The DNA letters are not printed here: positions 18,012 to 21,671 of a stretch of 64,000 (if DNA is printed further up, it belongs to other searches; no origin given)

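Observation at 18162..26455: R-M-like module: giant N6A methyltransferase-TRD plus PLD::SNF2 fusion, with no canonical endonuclease subunit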

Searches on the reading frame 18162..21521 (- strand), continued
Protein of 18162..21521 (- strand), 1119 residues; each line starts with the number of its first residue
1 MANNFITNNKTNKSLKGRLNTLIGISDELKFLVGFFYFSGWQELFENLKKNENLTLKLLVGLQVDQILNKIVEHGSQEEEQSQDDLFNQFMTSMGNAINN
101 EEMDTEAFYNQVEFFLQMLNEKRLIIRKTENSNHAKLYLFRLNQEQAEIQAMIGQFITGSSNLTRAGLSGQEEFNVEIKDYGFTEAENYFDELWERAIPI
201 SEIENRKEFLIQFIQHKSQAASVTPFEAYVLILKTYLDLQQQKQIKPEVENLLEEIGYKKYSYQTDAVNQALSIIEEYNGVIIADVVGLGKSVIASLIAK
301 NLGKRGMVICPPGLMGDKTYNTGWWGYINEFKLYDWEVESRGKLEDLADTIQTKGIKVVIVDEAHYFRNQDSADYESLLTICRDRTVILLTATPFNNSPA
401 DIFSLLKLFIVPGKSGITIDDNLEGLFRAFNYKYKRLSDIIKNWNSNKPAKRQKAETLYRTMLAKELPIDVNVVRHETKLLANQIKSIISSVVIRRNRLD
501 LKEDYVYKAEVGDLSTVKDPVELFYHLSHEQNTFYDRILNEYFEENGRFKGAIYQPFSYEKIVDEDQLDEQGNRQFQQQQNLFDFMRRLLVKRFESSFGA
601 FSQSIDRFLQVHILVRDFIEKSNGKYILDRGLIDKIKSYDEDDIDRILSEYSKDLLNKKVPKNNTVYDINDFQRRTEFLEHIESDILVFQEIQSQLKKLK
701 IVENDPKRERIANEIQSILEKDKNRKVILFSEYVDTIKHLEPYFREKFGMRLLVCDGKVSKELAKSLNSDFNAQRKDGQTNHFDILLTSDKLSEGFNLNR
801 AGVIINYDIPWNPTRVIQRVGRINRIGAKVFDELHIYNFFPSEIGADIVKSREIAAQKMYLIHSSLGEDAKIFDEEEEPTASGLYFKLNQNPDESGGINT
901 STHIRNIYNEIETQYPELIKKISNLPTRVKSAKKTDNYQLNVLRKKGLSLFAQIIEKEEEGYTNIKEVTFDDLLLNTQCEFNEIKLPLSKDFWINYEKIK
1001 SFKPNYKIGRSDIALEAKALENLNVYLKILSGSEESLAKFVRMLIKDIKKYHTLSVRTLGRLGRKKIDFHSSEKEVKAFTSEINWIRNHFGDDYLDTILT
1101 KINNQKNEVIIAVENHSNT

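Call 13: find_related_loci(query=A1, collection=genome_contigs, flank=10000)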
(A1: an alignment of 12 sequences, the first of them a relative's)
Query A1 (1119 aa) in genome_contigs; peptide patterns used: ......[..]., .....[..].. (x = any residue, [..] = any of these).
352 stretches matched a pattern; 270 encode a relative of the query (tblastn E <= 1e-3); the best 80 are kept; 80 distinct loci.
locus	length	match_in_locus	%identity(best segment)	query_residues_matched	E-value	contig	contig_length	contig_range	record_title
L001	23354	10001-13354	95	1-1118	0e+0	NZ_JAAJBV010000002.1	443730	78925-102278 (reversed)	Flavobacterium celericrescens strain TWA-26 contig00002, whole genome shotgun sequence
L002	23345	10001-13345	90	1-1115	0e+0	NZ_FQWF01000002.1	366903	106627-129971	Flavobacterium micromati strain DSM 17659, whole genome shotgun sequence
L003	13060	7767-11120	89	1-1118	0e+0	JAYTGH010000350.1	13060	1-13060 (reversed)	MAG: Flavobacterium sp. isolate GFS_2297 GFS_2297_349, whole genome shotgun sequence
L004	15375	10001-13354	86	1-1118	0e+0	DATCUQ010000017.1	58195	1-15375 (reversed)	MAG TPA_asm: Lutibacter sp. isolate SMAG_U7362 k141_25030, whole genome shotgun sequence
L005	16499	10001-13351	86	1-1117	0e+0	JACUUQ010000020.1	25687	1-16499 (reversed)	MAG: Lutibacter sp. isolate Kmv35 NODE_896_length_25687_cov_6.277037, whole genome shotgun sequence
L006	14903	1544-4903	85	1-1115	0e+0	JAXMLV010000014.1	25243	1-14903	MAG: Flavobacteriaceae bacterium isolate L4S_metabat.bin.10 k141_678, whole genome shotgun sequence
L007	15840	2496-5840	90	1-1115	0e+0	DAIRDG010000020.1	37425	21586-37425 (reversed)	MAG TPA_asm: Flavobacterium sp. isolate CTOTU7323 NODE_1104_length_37425_cov_18.660262, whole genome shotgun sequence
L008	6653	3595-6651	86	1-1019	0e+0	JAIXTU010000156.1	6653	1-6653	MAG: Flavobacterium sp. isolate C8_MAG_00051 pond_C8_MAG_00051_000000000037, whole genome shotgun sequence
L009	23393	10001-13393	77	1-1115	0e+0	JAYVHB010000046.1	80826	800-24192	MAG: Flavobacterium sp. isolate GL47_Up_metabinner_8 GL47_Up_metabinner_8_45, whole genome shotgun sequence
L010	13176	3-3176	90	59-1116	0e+0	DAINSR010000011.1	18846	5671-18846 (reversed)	MAG TPA_asm: Flavobacterium sp. isolate CTOTU46682 NODE_278_length_18846_cov_3.975627, whole genome shotgun sequence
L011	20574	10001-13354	90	1-1118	0e+0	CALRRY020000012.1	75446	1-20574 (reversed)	MAG: Variovorax paradoxus isolate JJ-DHS13-24-1-m1-bin227 genome assembly, contig: JJ-OR11-01-C98, whole genome shotgun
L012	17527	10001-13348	69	1-1117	0e+0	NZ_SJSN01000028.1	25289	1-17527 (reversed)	Pedobacter frigidisoli strain RP-3-11 contig28, whole genome shotgun sequence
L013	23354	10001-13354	69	1-1116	0e+0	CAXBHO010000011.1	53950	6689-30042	MAG TPA_asm: uncultured Balneola sp. isolate ERR2762128_binner123_Refined_57 genome assembly, contig: ERZ3421942.785, wh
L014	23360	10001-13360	68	1-1116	0e+0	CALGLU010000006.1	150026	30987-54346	MAG: uncultured Saprospiraceae bacterium isolate H3_Bin_METABAT__97_1_1 genome assembly, contig: c_000000494346, whole g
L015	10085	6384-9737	67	1-1116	0e+0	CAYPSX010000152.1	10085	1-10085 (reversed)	MAG TPA_asm: uncultured Bacteroidales bacterium isolate SRP332253_co1_258 genome assembly, contig: NODE_11197_length_100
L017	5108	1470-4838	63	1-1119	0e+0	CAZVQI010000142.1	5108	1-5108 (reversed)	MAG TPA_asm: uncultured Flavobacterium sp. isolate SRP268622_co1_518 genome assembly, contig: NODE_41240_length_5108_cov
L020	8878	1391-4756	62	1-1116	0e+0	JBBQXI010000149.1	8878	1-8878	MAG: Bacteroidales bacterium isolate Co_metawrap_2107 Cmw_2107_k141_22498088_length_8878_cov_6.7476, whole genome shotgu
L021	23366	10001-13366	62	1-1116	0e+0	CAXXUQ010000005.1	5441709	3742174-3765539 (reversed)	MAG: Prolixibacteraceae bacterium isolate 1ed242f1-85e3-4976-bbe6-76cf3140e050 genome assembly, contig: contig_5, whole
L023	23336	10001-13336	62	1-1116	0e+0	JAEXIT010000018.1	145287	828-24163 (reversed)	MAG: Bacteroidetes bacterium isolate OH_HBlB_157 k127_1490339, whole genome shotgun sequence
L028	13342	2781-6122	61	1-1119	0e+0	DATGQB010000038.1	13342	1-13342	MAG TPA_asm: Edaphocola sp. isolate SMAG_U10412 k141_478300, whole genome shotgun sequence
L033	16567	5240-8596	62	1-1115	0e+0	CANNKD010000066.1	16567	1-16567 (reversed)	MAG: Bacteroidetes bacterium isolate ZH-Oct18-42 genome assembly, contig: ZH-Oct18-C2880, whole genome shotgun sequence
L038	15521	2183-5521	61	1-1116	0e+0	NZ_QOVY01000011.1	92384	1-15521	Chryseobacterium sp. SC28 SC28_11, whole genome shotgun sequence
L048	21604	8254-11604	58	1-1116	0e+0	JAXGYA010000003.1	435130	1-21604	MAG: Mariniphaga sp. isolate AnMBR.bin502 bin502_3, whole genome shotgun sequence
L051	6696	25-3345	58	11-1115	0e+0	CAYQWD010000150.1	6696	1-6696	MAG TPA_asm: uncultured Paludibacter sp. isolate binchicken_co209_39 genome assembly, contig: NODE_10639_length_6696_cov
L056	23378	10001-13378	57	1-1119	0e+0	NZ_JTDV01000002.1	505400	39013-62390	Neotamlana nanhaiensis strain FHC16 contig2, whole genome shotgun sequence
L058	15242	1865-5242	56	1-1119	0e+0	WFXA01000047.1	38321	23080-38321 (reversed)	MAG: Flavobacteriaceae bacterium isolate S141_30 k151_152971, whole genome shotgun sequence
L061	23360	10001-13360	57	1-1113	0e+0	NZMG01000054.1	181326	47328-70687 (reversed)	MAG: Flavobacteriaceae bacterium isolate IN17 MHASMcontig_382194, whole genome shotgun sequence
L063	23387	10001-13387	56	1-1118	0e+0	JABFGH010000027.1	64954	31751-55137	MAG: Ignavibacteriae bacterium isolate IGN16 c_000000000027, whole genome shotgun sequence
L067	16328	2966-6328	56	1-1115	0e+0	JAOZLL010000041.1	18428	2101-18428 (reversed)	MAG: Flavobacteriaceae bacterium isolate GMC10.metabat2.153 NODE_1674_length_18428_cov_18.248952, whole genome shotgun s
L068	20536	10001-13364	68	1-1119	0e+0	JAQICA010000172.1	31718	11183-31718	MAG: Salinivirgaceae bacterium isolate GH44 k119_496042, whole genome shotgun sequence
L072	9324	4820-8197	57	1-1119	0e+0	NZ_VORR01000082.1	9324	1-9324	Polaribacter sp. IC066 NODE_82_length_9324_cov_211.201, whole genome shotgun sequence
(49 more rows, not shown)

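Call 34: search_protein_families(library=pfam, proteins=[L038:136-738:+, L015:4597-6222:+, L021:8396-8998:+, L061:8990-10000:+, L063:8635-10008:+, L007:28-858:+, L013:8345-9148:+, L067:2115-2969:+, L001:13425-15113:+], max_evalue=0.001)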
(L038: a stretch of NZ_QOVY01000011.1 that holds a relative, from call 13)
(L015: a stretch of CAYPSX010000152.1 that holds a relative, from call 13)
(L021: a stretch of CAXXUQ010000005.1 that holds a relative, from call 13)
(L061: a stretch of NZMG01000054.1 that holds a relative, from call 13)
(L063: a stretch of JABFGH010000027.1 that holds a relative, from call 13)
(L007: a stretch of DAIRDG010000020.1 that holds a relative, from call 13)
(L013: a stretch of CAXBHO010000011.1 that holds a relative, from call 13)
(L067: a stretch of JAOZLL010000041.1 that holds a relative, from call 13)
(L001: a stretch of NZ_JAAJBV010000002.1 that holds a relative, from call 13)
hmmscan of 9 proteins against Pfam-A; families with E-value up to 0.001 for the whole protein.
L038:136-738:+ (200 aa): 2 families
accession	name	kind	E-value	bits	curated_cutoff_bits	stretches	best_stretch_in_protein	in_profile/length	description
PF00239.26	Resolvase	-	1.5e-32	113.1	23.3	1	3-143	2-144/145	Resolvase, N terminal domain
PF13936.12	HTH_38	-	2.5e-05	24.4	27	1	158-195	5-43/44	Helix-turn-helix domain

L015:4597-6222:+ (541 aa): 2 families
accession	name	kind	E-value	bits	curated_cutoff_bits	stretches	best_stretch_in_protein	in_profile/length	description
PF04326.19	SLFN_AlbA_2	-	6.2e-17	62.7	25.3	1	14-130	1-113/118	Schlafen, AlbA_2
PF13749.12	HATPase_c_4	-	2.6e-09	37.4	26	1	314-392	10-88/89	Putative ATP-dependent DNA helicase recG C-terminal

L021:8396-8998:+ (200 aa): 2 families
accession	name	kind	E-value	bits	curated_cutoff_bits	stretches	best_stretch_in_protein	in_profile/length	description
PF19570.5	DUF6088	-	1.1e-59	201.5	25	1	7-176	1-169/172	Family of unknown function (DUF6088)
PF13338.12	AbiEi_4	-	0.00032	21.2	25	1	23-57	16-47/49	Transcriptional regulator, AbiEi antitoxin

L061:8990-10000:+ (336 aa): 1 family
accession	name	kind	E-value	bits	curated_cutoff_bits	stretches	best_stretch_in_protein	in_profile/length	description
PF08843.17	AbiEii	-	7.8e-36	124.6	22.5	1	46-320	6-236/238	Nucleotidyl transferase AbiEii toxin, Type IV TA system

L063:8635-10008:+ (457 aa): 2 families
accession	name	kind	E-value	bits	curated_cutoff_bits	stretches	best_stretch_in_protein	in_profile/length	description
PF13635.12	DUF4143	-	4e-29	101.9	28.1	1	223-386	2-160/160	Domain of unknown function (DUF4143)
PF13173.12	AAA_14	-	3.3e-25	89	27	1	18-152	2-129/129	AAA domain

L007:28-858:+ (276 aa): 1 family
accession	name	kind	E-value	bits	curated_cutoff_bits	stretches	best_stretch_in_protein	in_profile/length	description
PF02498.22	Bro-N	-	1.3e-11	45.4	25.6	1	13-107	2-92/96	BRO family, N-terminal domain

L013:8345-9148:+ (267 aa): 1 family
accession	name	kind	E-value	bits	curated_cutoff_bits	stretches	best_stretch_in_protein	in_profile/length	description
PF09407.15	AbiEi_1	-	2e-07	31.8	22.2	1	80-209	12-141/142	AbiEi antitoxin C-terminal domain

L067:2115-2969:+ (284 aa): 1 family
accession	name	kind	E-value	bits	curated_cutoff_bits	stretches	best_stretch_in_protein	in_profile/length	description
PF08843.17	AbiEii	-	3e-33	116.2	22.5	1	38-263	11-228/238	Nucleotidyl transferase AbiEii toxin, Type IV TA system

L001:13425-15113:+ (562 aa): 0 families

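Call 75: search_dna_similar(query=window:18162-21521:-, collection=plasmids, mode=protein, max_rows=15, max_evalue=1e-30)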
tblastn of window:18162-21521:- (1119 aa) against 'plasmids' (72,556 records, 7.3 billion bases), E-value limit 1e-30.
Records with a match: 6; places in all: 6; records where one place covers at least 80% of the query: 3.
Best place of each record, by identity: <60% 6.
By first word of the organism name: Prevotella 2; Allomeiothermus 1; Thermus 1; Parabacteroides 1; Methanothermococcus 1.
By predicted mobility (MOB-suite, as given by PLSDB): non-mobilizable 6.
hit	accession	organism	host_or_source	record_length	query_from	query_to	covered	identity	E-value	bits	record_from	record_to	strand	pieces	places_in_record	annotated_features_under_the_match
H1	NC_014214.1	Allomeiothermus silvanus DSM 9946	hot spring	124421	4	1114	99%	39.5%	0e+0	779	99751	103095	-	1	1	helicase-related protein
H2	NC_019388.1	Thermus oshimai JL-2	-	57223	3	1114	99%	37.7%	0e+0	672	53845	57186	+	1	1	helicase-related protein | hypothetical protein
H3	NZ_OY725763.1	Parabacteroides distasonis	-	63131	1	887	79%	34.6%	1e-116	406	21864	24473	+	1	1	SNF2-related protein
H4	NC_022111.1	Prevotella sp. oral taxon 299 str. F0039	Homo sapiens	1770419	32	999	87%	28.2%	2e-82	303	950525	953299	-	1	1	none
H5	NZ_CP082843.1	Prevotella nigrescens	-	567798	134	992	77%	26.6%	4e-53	212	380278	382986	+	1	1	helicase-related protein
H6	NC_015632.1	Methanothermococcus okinawensis IH1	deep-sea hydrothermal vent chimney at ...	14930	104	843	66%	26.6%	2e-37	161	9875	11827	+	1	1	helicase-related protein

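Call 76: get_annotated_region(hit=H1, flank=8000)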
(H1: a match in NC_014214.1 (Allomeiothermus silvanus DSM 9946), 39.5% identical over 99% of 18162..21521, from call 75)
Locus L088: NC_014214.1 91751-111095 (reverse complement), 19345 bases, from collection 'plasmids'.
description: Allomeiothermus silvanus DSM 9946 plasmid pMESIL02, complete sequence
organism: Allomeiothermus silvanus DSM 9946 (NCBI taxid 526227)
taxonomy: Bacteria; Deinococcota; Deinococci; Thermales; Thermaceae; Allomeiothermus; Allomeiothermus silvanus; Allomeiothermus silvanus DSM 9946
host: -; source: hot spring; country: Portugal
typing (MOB-suite, as given by PLSDB): non-mobilizable; replicon rep_cluster_1813; mating-pair formation MPF_T
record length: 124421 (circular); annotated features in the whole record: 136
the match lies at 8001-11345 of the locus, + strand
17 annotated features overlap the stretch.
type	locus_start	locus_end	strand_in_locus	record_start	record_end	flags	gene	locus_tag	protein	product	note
CDS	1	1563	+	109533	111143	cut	-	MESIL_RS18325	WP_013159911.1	zinc ribbon domain-containing protein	-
CDS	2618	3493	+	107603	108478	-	-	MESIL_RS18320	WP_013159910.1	DNA adenine methylase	-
CDS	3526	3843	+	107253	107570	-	-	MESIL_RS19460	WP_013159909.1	hypothetical protein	-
CDS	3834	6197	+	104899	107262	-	-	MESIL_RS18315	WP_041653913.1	DNA methyltransferase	-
CDS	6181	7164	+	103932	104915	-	-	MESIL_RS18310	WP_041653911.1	hypothetical protein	-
CDS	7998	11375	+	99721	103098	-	-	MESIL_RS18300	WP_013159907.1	helicase-related protein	-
CDS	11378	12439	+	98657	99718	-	-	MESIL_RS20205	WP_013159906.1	hypothetical protein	-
CDS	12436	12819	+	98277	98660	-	-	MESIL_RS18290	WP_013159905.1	hypothetical protein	-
CDS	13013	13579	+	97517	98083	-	-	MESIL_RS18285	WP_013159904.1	hypothetical protein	-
CDS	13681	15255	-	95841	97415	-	-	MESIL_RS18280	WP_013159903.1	DEAD/DEAH box helicase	-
CDS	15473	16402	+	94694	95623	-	-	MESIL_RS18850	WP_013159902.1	site-specific integrase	GO:0015074 - DNA integration [Evidence IEA]; GO:0006310 - DNA recombination [Evidence IEA]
CDS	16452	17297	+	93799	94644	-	-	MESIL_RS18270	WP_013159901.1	DUF1385 domain-containing protein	-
CDS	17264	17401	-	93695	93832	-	-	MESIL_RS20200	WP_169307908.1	hypothetical protein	-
CDS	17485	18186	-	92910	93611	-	-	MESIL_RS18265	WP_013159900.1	hypothetical protein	-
CDS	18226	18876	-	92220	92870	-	-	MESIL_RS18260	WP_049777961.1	DNA polymerase III subunit beta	GO:0006260 - DNA replication [Evidence IEA]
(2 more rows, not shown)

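Call 77: get_annotated_region(hit=H2, flank=8000)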
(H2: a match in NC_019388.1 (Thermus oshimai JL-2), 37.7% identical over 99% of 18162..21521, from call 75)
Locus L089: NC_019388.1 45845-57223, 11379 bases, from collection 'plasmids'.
description: Thermus oshimai JL-2 plasmid pTHEOS02, complete sequence
organism: Thermus oshimai JL-2 (NCBI taxid 751945)
taxonomy: Bacteria; Deinococcota; Deinococci; Thermales; Thermaceae; Thermus; Thermus oshimai; Thermus oshimai JL-2
host: -; source: -; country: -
typing (MOB-suite, as given by PLSDB): non-mobilizable; replicon rep_cluster_1113,rep_cluster_1779
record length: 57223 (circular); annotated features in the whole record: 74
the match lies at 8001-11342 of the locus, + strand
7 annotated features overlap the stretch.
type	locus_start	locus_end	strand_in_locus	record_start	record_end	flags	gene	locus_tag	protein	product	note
CDS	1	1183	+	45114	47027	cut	-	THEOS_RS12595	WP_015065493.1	S8 family serine peptidase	GO:0006508 - proteolysis [Evidence IEA]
CDS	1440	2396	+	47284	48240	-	-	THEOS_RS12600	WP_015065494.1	tyrosine-type recombinase/integrase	GO:0015074 - DNA integration [Evidence IEA]; GO:0006310 - DNA recombination [Evidence IEA]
CDS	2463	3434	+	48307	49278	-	-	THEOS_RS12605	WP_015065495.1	AAA family ATPase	-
CDS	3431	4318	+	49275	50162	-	-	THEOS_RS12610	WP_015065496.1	ParB/RepB/Spo0J family partition protein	GO:0007059 - chromosome segregation [Evidence IEA]; GO:0000910 - cytokinesis [Evidence IEA]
CDS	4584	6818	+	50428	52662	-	-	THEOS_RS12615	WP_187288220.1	DNA methyltransferase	-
CDS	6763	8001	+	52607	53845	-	-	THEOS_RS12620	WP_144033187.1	hypothetical protein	-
CDS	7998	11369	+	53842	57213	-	-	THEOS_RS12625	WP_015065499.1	helicase-related protein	-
